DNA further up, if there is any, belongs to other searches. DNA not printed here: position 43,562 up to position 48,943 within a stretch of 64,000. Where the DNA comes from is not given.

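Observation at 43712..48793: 1693-aa HEAT-repeat / HExxH / vWA giant protein with no partner ATPase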

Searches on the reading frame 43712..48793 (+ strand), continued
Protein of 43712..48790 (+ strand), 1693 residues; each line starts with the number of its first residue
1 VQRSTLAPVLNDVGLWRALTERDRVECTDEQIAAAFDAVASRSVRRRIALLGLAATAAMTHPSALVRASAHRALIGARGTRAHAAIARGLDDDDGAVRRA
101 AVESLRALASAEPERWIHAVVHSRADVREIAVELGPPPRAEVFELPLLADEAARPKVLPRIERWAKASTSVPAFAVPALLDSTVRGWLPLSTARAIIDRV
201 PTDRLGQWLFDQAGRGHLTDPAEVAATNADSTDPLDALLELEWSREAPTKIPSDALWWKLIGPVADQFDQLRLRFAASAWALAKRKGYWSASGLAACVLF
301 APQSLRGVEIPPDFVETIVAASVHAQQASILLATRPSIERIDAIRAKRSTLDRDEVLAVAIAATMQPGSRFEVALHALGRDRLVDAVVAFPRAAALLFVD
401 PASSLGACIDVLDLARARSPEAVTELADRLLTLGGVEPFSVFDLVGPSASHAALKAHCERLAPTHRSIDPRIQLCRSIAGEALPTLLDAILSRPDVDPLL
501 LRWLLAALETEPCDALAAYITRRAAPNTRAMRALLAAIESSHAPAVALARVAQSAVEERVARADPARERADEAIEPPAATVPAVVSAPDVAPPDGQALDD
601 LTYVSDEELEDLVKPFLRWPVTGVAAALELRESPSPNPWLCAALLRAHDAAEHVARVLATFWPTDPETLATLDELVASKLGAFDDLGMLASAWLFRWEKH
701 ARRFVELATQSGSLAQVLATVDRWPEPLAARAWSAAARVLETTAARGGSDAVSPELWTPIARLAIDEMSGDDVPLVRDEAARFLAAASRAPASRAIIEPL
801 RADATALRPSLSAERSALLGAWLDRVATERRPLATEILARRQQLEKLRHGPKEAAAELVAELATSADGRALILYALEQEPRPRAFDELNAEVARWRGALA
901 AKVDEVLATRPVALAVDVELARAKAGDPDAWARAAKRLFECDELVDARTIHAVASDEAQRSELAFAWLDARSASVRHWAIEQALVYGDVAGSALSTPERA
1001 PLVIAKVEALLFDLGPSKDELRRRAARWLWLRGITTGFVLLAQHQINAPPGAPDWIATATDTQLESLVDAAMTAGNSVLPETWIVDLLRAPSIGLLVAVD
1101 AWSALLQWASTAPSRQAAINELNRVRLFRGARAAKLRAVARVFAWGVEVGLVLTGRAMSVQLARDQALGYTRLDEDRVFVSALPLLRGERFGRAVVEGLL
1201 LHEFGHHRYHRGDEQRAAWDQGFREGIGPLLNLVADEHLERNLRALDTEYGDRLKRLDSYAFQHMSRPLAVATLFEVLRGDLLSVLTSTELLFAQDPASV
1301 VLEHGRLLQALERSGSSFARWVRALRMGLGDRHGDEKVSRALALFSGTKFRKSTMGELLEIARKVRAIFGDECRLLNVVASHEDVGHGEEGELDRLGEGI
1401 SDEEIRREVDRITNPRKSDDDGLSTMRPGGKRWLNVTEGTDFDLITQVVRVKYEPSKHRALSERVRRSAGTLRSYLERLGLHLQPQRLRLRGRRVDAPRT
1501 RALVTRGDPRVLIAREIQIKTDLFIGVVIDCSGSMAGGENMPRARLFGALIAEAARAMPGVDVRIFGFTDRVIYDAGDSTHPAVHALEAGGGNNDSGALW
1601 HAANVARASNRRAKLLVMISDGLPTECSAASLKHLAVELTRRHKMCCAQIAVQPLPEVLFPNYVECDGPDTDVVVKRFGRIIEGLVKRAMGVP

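Call 78: list_cluster_members(proteins=[P0171, P0185, P0212, P0278, P0295, P0306, P0308, P0314, P0323, P0002])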
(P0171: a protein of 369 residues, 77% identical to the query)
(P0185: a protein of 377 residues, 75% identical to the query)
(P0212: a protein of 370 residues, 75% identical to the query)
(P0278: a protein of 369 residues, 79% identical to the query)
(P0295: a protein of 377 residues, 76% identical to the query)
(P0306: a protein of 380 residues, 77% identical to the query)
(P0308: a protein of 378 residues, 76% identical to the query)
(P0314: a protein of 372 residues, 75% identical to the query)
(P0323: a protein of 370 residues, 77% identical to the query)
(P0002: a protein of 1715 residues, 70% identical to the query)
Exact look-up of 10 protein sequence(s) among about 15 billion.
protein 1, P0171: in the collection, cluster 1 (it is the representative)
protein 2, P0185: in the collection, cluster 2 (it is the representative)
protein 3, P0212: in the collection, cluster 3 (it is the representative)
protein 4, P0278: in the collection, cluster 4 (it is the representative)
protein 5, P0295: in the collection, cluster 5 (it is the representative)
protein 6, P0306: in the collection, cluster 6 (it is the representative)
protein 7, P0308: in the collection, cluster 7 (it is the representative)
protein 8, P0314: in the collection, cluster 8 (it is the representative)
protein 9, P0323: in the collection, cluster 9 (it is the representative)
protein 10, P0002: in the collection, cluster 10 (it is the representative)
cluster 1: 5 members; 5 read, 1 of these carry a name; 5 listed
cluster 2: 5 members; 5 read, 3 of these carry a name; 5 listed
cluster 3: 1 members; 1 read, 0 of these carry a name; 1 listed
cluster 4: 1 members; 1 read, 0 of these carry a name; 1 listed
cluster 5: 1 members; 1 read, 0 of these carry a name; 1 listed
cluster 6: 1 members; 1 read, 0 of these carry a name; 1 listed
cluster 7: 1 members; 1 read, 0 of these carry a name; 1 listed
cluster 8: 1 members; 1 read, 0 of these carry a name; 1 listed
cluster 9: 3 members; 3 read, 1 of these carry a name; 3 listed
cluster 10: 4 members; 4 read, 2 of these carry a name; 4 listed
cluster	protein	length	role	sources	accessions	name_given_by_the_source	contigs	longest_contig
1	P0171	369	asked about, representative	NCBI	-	-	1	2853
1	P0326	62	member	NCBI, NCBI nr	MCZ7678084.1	MAG: hypothetical protein M5U28_04635 [Sandaracinaceae bacterium] | hypothetical protein [Sandaracinaceae bacterium]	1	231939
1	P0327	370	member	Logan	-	-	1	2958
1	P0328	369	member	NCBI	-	-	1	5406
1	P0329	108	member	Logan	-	-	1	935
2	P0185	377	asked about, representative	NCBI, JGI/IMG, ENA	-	-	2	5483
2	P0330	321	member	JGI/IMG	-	nitric oxide reductase NorQ protein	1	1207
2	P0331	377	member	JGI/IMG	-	nitric oxide reductase NorQ protein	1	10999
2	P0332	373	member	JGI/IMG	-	nitric oxide reductase NorQ protein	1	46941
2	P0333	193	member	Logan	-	-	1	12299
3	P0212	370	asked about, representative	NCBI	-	-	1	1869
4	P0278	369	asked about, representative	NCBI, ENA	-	-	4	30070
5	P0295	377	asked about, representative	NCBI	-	-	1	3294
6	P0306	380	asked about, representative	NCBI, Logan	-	-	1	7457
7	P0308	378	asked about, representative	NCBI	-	-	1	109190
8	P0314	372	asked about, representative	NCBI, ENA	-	-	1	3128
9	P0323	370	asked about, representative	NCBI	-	-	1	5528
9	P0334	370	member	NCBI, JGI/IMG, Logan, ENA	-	nitric oxide reductase NorQ protein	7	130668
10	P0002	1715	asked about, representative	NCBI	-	-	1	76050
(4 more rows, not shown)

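Call 81: search_solved_structures(query=A6, max_evalue=0.001, show_alignments=1)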
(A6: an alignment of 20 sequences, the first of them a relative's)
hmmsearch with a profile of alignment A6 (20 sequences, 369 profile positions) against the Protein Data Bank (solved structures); distinct sequences matched with E-value up to 0.001: 84 (the best 60 are shown).
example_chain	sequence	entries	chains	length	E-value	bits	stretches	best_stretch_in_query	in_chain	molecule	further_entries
6i27_A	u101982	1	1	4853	1.3e-20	76.8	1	93-295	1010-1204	Midasin,Midasin,Midasin,Midasin,Midasin,Midasin,Midasin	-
6i26_A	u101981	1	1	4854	1.3e-20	76.8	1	93-295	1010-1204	Midasin,Midasin,Midasin,Midasin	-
6hyp_A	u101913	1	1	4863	1.3e-20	76.8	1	93-295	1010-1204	Midasin,Midasin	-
5jcs_s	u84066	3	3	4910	1.3e-20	76.7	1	93-295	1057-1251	Midasin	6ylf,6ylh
6or5_A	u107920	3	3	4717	2.7e-19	72.4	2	108-294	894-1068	Midasin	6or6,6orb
7swl_A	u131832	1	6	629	5.7e-09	38.4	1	111-147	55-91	Rix7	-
7t3i_A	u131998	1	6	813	1.1e-08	37.6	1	111-147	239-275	Rix7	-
6mat_A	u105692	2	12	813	1.2e-08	37.4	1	111-147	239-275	Rix7 mutant | Rix7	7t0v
9bji_A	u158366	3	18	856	7e-08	34.9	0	110-138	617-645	Nuclear valosin-containing protein-like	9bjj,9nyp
7wub_C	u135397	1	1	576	1.6e-06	30.4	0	110-141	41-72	Transitional endoplasmic reticulum ATPase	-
7wub_D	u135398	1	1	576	1.6e-06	30.4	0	110-141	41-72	Transitional endoplasmic reticulum ATPase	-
6mck_A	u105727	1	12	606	1.9e-06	30.2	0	110-141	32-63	Transitional endoplasmic reticulum ATPase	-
5c3c_A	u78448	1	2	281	2.3e-06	29.9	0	190-309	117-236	CbbQ/NirQ/NorQ domain protein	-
7rlj_A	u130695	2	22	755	3.1e-06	29.4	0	110-141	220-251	Transitional endoplasmic reticulum ATPase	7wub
8yka_A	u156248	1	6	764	3.2e-06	29.4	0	110-141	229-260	Transitional endoplasmic reticulum ATPase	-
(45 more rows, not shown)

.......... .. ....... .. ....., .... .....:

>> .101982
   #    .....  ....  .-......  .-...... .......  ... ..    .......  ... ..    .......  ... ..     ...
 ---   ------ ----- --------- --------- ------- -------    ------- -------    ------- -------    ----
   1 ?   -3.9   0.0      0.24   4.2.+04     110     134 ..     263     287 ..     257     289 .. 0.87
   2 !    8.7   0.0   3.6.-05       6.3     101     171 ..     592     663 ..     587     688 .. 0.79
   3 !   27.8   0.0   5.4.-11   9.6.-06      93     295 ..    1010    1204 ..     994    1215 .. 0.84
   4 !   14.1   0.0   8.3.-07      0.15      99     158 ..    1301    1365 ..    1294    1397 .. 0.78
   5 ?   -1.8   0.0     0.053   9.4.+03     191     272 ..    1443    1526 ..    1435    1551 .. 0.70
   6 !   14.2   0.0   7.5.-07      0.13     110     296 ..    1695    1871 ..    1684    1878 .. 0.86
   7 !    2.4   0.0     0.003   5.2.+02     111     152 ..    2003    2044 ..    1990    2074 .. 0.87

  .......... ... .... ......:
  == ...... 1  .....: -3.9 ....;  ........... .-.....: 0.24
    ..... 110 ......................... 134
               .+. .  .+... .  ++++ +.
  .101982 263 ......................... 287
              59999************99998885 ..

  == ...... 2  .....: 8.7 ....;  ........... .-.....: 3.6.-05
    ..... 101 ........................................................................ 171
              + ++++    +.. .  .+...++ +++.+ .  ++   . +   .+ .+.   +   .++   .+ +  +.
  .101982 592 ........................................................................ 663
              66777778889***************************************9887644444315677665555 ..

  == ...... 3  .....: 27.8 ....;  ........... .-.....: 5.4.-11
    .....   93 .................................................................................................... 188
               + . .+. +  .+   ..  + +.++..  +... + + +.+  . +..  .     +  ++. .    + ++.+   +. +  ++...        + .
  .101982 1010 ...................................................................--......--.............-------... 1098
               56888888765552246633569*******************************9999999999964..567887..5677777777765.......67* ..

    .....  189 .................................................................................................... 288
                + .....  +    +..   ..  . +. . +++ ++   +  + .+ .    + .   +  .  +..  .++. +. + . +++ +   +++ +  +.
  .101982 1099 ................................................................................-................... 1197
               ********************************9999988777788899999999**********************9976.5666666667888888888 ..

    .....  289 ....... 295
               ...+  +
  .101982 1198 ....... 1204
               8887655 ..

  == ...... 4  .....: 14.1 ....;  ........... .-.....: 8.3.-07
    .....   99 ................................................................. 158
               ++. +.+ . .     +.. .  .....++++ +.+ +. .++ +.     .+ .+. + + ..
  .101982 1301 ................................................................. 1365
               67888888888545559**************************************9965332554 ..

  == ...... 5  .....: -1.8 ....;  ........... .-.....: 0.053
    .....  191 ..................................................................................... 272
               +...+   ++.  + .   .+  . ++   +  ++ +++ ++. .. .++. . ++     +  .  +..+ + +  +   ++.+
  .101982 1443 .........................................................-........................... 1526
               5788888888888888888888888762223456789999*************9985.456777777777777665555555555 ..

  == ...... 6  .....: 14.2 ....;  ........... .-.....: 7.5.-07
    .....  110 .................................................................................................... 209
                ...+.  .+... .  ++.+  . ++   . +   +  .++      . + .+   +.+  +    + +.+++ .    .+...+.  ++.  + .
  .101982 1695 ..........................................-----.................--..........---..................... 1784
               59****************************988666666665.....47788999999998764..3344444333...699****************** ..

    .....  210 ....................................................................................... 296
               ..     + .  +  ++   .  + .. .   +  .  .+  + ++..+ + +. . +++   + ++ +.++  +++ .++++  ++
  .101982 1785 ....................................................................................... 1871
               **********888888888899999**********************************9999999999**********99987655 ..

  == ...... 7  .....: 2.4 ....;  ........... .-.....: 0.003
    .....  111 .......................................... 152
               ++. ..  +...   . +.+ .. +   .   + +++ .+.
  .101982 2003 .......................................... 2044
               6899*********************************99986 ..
